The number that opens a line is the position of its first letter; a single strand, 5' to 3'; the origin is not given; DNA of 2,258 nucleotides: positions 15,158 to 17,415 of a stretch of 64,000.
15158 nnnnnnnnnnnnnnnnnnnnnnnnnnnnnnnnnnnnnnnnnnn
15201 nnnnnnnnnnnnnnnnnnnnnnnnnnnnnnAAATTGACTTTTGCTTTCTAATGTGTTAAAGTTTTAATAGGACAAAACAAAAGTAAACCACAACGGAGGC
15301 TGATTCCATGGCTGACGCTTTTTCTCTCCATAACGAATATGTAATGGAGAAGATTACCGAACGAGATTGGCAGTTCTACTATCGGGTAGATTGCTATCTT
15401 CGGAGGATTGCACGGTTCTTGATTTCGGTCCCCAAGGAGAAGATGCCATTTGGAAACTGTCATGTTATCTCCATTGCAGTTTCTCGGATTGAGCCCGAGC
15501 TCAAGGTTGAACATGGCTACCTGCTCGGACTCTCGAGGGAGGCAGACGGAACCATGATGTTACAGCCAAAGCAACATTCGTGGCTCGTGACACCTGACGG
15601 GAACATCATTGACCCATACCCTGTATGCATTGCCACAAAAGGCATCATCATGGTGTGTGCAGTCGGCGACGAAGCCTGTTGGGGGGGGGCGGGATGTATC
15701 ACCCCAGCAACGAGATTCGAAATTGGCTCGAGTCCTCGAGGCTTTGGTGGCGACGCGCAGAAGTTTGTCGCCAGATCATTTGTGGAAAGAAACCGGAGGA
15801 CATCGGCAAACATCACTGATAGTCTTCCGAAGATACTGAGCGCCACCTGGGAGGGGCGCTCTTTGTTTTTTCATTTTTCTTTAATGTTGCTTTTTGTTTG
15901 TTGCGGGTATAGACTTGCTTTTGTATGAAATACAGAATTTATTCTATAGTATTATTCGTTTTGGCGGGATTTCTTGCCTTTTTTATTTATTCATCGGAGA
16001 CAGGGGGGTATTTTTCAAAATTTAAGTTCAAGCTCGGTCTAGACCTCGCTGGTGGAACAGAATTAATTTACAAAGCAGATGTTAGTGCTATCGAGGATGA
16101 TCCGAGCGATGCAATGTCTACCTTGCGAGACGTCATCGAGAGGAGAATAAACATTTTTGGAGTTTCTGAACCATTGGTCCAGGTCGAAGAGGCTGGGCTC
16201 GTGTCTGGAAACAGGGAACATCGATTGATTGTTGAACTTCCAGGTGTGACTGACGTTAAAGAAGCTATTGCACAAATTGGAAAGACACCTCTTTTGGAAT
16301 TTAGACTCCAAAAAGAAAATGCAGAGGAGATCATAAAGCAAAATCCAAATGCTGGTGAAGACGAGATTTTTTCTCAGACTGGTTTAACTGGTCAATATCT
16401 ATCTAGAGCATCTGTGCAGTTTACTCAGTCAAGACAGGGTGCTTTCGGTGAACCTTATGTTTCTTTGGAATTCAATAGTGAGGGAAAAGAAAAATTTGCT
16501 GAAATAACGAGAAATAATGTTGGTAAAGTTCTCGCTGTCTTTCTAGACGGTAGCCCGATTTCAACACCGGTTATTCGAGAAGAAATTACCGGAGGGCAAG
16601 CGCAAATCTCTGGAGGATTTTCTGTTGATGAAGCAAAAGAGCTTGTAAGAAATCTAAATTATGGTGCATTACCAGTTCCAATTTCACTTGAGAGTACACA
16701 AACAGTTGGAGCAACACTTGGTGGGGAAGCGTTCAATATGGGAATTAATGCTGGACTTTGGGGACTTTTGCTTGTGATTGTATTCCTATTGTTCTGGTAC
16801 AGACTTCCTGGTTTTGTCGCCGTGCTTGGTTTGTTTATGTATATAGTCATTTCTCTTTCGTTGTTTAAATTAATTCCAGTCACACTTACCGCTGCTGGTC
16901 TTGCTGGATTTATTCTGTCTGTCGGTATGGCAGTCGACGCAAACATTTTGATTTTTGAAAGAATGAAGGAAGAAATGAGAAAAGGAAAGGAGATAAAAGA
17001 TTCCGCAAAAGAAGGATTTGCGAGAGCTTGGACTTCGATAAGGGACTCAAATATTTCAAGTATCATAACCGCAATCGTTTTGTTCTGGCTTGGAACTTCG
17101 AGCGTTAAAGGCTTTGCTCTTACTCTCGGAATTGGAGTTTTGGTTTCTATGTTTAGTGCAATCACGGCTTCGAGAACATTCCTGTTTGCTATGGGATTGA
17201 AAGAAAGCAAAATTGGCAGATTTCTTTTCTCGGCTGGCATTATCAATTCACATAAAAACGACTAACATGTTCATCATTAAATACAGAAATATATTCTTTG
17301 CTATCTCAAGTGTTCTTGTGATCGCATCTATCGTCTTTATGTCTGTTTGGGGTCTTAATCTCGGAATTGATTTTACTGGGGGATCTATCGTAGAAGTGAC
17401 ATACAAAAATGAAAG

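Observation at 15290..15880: Island C: possible Cys-His hydrolase gene with a G9 homopolymer tract and a terminator embedded in its annotated 3' end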

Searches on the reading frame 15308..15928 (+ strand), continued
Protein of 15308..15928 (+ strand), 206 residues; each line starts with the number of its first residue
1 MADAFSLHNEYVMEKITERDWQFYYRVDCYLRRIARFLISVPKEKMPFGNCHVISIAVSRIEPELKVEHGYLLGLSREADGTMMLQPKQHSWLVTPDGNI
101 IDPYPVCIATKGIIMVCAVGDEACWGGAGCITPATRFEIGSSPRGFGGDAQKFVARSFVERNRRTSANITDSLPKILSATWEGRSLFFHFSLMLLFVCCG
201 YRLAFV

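Call 51: find_encoding_contigs(protein=P0162, flank=5000, max_places=2)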
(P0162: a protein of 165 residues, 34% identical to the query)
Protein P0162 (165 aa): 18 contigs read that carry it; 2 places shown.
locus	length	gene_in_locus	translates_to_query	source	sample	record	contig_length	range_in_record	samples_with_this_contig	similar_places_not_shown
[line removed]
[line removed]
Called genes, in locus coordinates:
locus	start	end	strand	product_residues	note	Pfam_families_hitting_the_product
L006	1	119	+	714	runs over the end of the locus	PF00009:GTP_EFTU, PF03144:GTP_EFTU_D2, PF22042:EF-G_D2, PF14492:EFG_III, PF16658:RF3_C (weak), PF03764:EFG_IV, PF00679:EFG_C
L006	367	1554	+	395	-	PF00009:GTP_EFTU, PF03144:GTP_EFTU_D2, PF03143:GTP_EFTU_D3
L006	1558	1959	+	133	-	PF00338:Ribosomal_S10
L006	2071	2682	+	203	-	PF00297:Ribosomal_L3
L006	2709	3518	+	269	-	PF00573:Ribosomal_L4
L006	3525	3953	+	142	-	PF00276:Ribosomal_L23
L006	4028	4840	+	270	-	PF00181:Ribosomal_L2_N, PF03947:Ribosomal_L2_C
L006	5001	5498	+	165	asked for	-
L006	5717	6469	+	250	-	-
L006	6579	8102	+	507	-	PF25917:BSH_RND (weak)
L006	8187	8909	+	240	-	PF00005:ABC_tran, PF02463:SMC_N (faint), PF13304:AAA_21 (faint)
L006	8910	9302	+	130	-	PF05635:23S_rRNA_IVP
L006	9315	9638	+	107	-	-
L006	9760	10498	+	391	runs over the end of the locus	PF12704:MacB_PCD, PF02687:FtsX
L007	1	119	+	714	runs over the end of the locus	PF00009:GTP_EFTU, PF03144:GTP_EFTU_D2, PF22042:EF-G_D2, PF14492:EFG_III, PF16658:RF3_C (weak), PF03764:EFG_IV, PF00679:EFG_C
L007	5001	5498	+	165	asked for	-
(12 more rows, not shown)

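Call 52: find_encoding_contigs(protein=P0178, flank=5000, max_places=1)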
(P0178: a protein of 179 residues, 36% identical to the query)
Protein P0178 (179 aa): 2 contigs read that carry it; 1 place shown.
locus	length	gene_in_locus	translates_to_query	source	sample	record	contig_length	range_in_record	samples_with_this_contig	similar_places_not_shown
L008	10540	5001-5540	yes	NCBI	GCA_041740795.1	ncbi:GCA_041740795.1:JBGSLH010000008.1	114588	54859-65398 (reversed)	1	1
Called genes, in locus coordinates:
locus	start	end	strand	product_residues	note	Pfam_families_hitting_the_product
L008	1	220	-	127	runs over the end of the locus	PF01641:SelR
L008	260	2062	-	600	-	PF02683:DsbD_TM, PF13386:DsbD_2 (weak), PF01625:PMSR, PF01641:SelR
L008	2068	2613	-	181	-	PF00578:AhpC-TSA (weak), PF00085:Thioredoxin, PF13098:Thioredoxin_2, PF13905:Thioredoxin_8 (faint)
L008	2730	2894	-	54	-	-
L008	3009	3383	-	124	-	-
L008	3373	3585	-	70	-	PF12844:HTH_19 (weak), PF01381:HTH_3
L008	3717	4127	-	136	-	-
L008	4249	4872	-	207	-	PF04832:SOUL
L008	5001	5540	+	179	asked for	-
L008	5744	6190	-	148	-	-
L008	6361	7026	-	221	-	PF01027:Bax1-I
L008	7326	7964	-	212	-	-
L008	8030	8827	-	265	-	-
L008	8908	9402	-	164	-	PF13527:Acetyltransf_9 (weak), PF00583:Acetyltransf_1, PF13673:Acetyltransf_10, PF13508:Acetyltransf_7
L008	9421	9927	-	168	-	-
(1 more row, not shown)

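Call 53: find_encoding_contigs(protein=P0039, flank=5000, max_places=1)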
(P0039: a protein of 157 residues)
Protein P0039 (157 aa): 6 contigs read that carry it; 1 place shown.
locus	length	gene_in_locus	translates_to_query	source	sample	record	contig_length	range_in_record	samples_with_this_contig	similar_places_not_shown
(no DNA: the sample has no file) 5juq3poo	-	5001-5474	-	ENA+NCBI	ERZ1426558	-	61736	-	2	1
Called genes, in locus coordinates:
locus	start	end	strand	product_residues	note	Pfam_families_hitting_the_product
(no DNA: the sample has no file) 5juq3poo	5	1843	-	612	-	PF00009:GTP_EFTU, PF14492:EFG_III, PF00679:EFG_C, PF06421:LepA_C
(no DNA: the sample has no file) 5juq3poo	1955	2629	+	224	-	-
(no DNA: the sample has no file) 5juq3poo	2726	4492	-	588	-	-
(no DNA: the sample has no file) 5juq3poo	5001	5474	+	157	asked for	-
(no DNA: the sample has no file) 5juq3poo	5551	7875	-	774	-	PF03477:ATP-cone, PF02867:Ribonuc_red_lgC (faint), PF17975:RNR_Alpha, PF21995:RNR-II_ins_dom (faint)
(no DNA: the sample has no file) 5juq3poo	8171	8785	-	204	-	PF02643:DUF192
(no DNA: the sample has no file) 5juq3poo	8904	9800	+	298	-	-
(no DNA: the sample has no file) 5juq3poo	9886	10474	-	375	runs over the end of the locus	PF13091:PLDc_2, PF00614:PLDc (weak), PF13091:PLDc_2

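Call 54: find_encoding_contigs(protein=P0159, flank=5000, max_places=1)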
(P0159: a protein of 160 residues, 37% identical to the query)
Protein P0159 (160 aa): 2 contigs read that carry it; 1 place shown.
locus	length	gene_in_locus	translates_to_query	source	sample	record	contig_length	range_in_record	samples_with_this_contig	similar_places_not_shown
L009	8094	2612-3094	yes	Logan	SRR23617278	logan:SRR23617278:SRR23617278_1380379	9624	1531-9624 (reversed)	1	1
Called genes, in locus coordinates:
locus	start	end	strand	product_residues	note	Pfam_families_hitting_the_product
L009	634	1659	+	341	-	-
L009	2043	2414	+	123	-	-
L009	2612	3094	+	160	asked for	-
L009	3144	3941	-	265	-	PF02618:YceG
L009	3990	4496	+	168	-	PF04542:Sigma70_r2, PF08281:Sigma70_r4_2, PF04545:Sigma70_r4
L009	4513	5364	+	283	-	PF18915:DUF5667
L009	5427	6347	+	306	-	PF00479:G6PD_N, PF02781:G6PD_C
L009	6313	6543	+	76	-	-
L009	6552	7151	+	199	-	PF02525:Flavodoxin_2, PF03358:FMN_red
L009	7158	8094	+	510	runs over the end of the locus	PF03116:NQR2_RnfD_RnfE (faint), PF00175:NAD_binding_1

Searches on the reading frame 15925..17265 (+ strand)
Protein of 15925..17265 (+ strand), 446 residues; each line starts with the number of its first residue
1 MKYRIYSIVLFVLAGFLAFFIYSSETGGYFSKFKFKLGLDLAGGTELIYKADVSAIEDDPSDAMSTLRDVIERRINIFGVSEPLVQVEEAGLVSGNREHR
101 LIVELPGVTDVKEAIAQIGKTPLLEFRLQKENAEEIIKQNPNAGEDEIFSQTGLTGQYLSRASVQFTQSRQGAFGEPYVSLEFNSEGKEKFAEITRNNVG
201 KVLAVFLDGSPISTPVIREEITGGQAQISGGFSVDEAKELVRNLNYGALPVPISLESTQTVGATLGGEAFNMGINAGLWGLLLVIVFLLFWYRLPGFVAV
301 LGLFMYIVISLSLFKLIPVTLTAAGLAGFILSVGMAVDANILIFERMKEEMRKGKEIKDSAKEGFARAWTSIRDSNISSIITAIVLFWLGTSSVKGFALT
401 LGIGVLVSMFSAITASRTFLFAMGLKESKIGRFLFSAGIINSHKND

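Call 4: search_protein_families(library=pfam, proteins=[window:15925-17265:+], max_evalue=1)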
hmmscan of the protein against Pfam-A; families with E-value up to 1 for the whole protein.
window:15925-17265:+ (446 aa): 7 families
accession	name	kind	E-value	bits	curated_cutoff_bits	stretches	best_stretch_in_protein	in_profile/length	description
PF22599.2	SecDF_P1_head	-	1.5e-29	102.6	27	1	150-251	17-114/114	SecDF, P1 head subdomain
PF02355.23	SecD_SecF_C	-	3.4e-15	56.4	20.5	1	254-423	14-186/189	Protein export membrane protein SecD/SecF, C-terminal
PF21760.3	SecD_1st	-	7.1e-15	54.7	27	1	65-130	2-59/60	Protein translocase subunit SecDF, P1 domain, N-terminal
PF03176.21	MMPL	-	2.4e-11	43.6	20.5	1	282-416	154-295/333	MMPL family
PF07549.19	Sec_GG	-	0.00057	19.8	20.3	1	31-52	4-25/28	SecD/SecF GG Motif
PF12349.14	Sterol-sensing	-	0.00072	19.9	22.3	1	296-420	9-133/153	Sterol-sensing domain of SREBP cleavage-activation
PF00873.25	ACR_tran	-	0.017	13.3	28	1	282-415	343-481/1021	AcrB/AcrD/AcrF family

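Call 63: find_encoding_contigs(protein=window:15925-17265:+, flank=3000, max_places=10)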
Protein window:15925-17265:+ (446 aa): 3 contigs read that carry it; 1 place shown.
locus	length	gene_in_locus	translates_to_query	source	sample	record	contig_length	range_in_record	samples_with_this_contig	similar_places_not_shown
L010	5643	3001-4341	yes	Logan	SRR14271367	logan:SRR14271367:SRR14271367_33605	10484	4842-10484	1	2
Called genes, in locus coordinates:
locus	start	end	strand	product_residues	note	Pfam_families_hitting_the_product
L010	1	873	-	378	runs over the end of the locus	PF13477:Glyco_trans_4_2 (weak), PF13439:Glyco_transf_4, PF13579:Glyco_trans_4_4, PF20706:GT4-conflict (weak), PF00534:Glycos_transf_1, PF13692:Glyco_trans_1_4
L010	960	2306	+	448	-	PF02397:Bac_transf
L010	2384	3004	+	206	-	-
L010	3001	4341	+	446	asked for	PF21760:SecD_1st, PF22599:SecDF_P1_head, PF03176:MMPL, PF02355:SecD_SecF_C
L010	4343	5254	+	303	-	PF07549:Sec_GG, PF02355:SecD_SecF_C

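Call 74: find_homologous_proteins(query=window:15925-17262:+, max_evalue=1e-100)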
Query window:15925-17262:+ (446 aa): 7736 proteins with E <= 1e-100 among 8000 candidates; the best 120 are listed.
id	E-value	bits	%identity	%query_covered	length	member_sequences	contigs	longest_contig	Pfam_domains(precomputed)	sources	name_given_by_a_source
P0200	5.2e-283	956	100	100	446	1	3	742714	PF21760.4,PF03176.22,PF22599.3,PF02355.23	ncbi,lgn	-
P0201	5.9e-220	749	77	98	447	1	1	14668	PF21760.4,PF03176.22,PF22599.3,PF02355.23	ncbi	-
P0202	2.0e-219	747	76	100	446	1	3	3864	PF21760.4,PF03176.22,PF22599.3,PF02355.23,PF07549.20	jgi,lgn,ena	-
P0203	1.4e-217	741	77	98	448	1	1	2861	PF21760.4,PF03176.22,PF22599.3,PF02355.23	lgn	-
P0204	1.1e-206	705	72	100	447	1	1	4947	PF21760.4,PF03176.22,PF22599.3,PF02355.23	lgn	-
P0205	8.6e-205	699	72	99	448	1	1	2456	PF21760.4,PF03176.22,PF22599.3,PF02355.23,PF07549.20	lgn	-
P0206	5.6e-201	686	72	99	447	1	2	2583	PF21760.4,PF03176.22,PF22599.3,PF02355.23,PF07549.20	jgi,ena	-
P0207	2.3e-199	681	72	99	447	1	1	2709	PF21760.4,PF03176.22,PF22599.3,PF02355.23,PF07549.20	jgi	-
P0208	5.3e-199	680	71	99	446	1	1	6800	PF21760.4,PF03176.22,PF22599.3,PF02355.23,PF07549.20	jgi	jgi:preprotein translocase subunit SecD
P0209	1.3e-196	672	69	99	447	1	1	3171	PF21760.4,PF03176.22,PF22599.3,PF02355.23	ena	-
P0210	9.5e-181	620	66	98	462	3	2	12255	PF21760.4,PF03176.22,PF22599.3,PF02355.23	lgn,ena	-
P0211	3.3e-179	614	66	99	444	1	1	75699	PF21760.4,PF03176.22,PF22599.3,PF02355.23,PF00873.26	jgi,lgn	jgi:protein-export membrane protein SecD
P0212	1.4e-178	612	65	97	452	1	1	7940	PF21760.4,PF03176.22,PF22599.3,PF02355.23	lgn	-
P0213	7.3e-178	610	65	97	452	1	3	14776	PF21760.4,PF03176.22,PF22599.3,PF02355.23,PF07549.20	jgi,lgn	jgi:protein-export membrane protein SecD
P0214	1.1e-177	609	65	99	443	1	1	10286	PF21760.4,PF03176.22,PF22599.3,PF02355.23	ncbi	-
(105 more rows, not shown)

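Call 75: find_encoding_contigs(protein=P0201, flank=5000, max_places=2)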
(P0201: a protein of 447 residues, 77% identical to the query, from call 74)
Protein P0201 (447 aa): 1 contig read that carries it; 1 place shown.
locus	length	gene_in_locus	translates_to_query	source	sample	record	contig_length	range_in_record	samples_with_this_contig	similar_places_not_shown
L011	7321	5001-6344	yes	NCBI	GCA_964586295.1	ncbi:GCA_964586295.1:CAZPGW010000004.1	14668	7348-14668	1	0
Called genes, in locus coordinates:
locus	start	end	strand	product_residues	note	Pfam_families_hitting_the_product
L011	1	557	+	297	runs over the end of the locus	PF01073:3Beta_HSD, PF01370:Epimerase, PF02719:Polysacc_synt_2, PF04321:RmlD_sub_bind, PF05368:NmrA (weak), PF13460:NAD_binding_10 (weak), PF16363:GDP_Man_Dehyd, PF07993:NAD_binding_4 (weak)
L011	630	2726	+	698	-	PF13385:Laminin_G_3, PF00354:Pentaxin (faint), PF02210:Laminin_G_2 (faint), PF13385:Laminin_G_3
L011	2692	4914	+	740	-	PF13385:Laminin_G_3, PF00354:Pentaxin (faint), PF02210:Laminin_G_2 (faint), PF02973:Sialidase (faint), PF13385:Laminin_G_3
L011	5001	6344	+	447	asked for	PF21760:SecD_1st, PF22599:SecDF_P1_head, PF03176:MMPL, PF02355:SecD_SecF_C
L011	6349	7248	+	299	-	PF07549:Sec_GG, PF02355:SecD_SecF_C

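Call 76: find_encoding_contigs(protein=P0204, flank=5000, max_places=2)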
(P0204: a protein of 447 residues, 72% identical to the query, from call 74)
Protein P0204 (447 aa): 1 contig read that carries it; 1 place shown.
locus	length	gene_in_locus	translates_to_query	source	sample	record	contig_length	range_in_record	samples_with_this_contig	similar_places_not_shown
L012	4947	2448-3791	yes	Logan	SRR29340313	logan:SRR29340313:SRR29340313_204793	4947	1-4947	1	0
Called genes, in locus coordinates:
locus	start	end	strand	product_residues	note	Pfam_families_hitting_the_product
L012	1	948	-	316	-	?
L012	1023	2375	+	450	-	PF02397:Bac_transf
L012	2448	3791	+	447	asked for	PF21760:SecD_1st, PF22599:SecDF_P1_head, PF03176:MMPL, PF02355:SecD_SecF_C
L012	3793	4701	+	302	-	PF07549:Sec_GG (weak), PF02355:SecD_SecF_C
